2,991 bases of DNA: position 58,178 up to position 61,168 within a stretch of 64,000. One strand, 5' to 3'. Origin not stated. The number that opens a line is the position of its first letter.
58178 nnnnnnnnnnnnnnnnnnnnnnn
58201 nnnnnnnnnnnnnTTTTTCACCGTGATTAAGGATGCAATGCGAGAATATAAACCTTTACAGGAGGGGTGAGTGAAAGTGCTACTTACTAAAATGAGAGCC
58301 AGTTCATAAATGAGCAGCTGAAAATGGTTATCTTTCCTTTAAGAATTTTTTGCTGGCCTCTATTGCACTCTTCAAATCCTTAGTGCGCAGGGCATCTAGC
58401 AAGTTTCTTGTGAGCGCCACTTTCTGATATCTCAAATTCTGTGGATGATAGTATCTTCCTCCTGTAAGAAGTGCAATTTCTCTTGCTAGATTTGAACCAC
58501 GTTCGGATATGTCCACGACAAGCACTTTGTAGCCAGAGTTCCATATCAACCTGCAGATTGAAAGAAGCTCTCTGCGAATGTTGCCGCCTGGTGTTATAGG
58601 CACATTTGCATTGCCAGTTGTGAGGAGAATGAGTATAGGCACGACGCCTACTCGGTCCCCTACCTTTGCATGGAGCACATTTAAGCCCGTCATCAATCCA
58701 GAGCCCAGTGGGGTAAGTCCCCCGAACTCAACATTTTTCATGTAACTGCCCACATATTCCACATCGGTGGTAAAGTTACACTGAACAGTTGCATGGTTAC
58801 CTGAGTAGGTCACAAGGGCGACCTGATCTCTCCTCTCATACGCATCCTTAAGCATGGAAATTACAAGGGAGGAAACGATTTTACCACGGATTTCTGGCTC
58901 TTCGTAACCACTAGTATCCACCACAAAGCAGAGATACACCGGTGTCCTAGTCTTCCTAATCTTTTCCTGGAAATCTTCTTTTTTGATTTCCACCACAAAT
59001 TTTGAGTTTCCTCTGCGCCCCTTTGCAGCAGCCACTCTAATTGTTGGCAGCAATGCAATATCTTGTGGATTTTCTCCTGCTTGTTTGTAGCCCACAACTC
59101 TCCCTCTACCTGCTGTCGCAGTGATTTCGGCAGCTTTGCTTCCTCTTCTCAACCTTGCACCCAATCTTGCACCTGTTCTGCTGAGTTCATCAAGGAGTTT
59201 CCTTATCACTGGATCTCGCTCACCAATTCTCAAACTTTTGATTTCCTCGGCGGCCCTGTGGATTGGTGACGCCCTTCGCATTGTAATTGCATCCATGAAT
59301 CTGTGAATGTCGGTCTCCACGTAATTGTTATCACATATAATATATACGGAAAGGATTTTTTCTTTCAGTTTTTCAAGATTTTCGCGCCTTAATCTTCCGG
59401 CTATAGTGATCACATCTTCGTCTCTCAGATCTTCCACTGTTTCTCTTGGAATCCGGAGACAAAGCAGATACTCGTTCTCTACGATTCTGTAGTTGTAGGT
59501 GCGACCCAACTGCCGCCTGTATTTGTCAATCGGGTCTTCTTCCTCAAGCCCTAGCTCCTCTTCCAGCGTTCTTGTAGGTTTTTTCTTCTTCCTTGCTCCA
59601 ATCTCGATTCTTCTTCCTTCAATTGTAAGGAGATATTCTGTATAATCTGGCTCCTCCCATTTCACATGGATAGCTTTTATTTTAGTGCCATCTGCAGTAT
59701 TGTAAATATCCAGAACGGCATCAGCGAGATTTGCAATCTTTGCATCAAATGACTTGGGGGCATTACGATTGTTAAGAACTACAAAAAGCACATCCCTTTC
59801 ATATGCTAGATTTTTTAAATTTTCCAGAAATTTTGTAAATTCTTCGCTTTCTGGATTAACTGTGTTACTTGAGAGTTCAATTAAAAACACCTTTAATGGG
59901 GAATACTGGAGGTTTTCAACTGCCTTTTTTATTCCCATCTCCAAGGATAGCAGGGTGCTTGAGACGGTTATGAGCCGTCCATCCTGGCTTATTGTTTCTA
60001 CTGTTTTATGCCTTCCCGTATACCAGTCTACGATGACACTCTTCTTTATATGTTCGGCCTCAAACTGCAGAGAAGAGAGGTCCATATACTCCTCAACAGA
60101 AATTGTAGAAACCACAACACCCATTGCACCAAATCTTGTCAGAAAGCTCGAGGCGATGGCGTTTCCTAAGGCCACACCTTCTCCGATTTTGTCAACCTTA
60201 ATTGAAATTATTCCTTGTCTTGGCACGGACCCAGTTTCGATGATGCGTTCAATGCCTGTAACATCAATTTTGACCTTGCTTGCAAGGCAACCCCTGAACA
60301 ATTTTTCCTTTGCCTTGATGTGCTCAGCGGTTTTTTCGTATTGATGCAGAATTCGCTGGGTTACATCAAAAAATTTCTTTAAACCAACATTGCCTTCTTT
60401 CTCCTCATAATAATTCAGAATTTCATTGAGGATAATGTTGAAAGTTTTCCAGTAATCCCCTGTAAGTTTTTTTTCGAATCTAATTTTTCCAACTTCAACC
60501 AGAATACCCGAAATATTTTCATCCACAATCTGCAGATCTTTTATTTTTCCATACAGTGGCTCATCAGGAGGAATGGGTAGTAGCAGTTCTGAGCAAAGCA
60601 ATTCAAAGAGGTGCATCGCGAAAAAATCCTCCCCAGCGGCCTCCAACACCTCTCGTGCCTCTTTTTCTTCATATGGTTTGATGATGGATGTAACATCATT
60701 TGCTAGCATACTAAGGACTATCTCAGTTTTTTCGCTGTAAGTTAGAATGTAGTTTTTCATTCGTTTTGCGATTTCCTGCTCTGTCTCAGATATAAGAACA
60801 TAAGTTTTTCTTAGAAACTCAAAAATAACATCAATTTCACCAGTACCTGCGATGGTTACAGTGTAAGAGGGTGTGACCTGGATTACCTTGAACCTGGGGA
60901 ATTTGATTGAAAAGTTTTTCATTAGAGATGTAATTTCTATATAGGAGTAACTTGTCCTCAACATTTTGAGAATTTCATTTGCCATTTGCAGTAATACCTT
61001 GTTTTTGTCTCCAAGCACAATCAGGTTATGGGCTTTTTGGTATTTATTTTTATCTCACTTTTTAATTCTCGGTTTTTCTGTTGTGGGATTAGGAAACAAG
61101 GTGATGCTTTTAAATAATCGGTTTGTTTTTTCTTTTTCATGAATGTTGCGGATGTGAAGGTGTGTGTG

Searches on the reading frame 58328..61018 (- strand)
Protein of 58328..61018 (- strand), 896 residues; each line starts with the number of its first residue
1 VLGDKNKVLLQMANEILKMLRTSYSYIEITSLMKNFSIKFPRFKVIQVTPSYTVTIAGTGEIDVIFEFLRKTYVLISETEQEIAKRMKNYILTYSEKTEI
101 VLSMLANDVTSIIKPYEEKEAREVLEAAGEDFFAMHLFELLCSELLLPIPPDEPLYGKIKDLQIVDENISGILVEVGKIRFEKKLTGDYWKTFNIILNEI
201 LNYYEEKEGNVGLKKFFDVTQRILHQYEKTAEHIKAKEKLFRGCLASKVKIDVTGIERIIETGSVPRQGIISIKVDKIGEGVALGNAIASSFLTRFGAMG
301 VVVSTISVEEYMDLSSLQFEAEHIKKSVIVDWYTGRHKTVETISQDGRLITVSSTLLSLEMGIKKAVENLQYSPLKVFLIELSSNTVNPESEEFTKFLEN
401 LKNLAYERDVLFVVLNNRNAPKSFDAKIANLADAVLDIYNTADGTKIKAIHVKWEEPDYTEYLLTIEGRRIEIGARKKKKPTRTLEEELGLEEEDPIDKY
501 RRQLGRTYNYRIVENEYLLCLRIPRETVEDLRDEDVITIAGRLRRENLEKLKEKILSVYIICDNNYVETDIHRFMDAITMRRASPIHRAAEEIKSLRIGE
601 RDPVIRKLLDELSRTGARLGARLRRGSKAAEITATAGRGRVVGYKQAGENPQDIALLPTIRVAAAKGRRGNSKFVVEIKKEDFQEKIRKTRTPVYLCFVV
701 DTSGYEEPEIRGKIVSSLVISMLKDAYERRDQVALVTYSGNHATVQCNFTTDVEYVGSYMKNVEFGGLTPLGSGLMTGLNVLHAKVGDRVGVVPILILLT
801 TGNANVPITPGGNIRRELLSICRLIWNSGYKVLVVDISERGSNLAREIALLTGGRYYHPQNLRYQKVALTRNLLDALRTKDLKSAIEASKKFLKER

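Call 58: search_protein_families(library=pfam, proteins=[window:58328-61018:-], max_evalue=0.001)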
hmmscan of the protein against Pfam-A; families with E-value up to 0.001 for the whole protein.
window:58328-61018:- (896 aa): 2 families
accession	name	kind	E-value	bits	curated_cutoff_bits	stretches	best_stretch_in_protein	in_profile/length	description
PF00092.34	VWA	-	1.4e-08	35.6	23.8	1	696-858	2-161/174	von Willebrand factor type A domain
PF13519.12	VWA_2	-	1.4e-06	29.3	27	1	697-790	2-94/107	von Willebrand factor type A domain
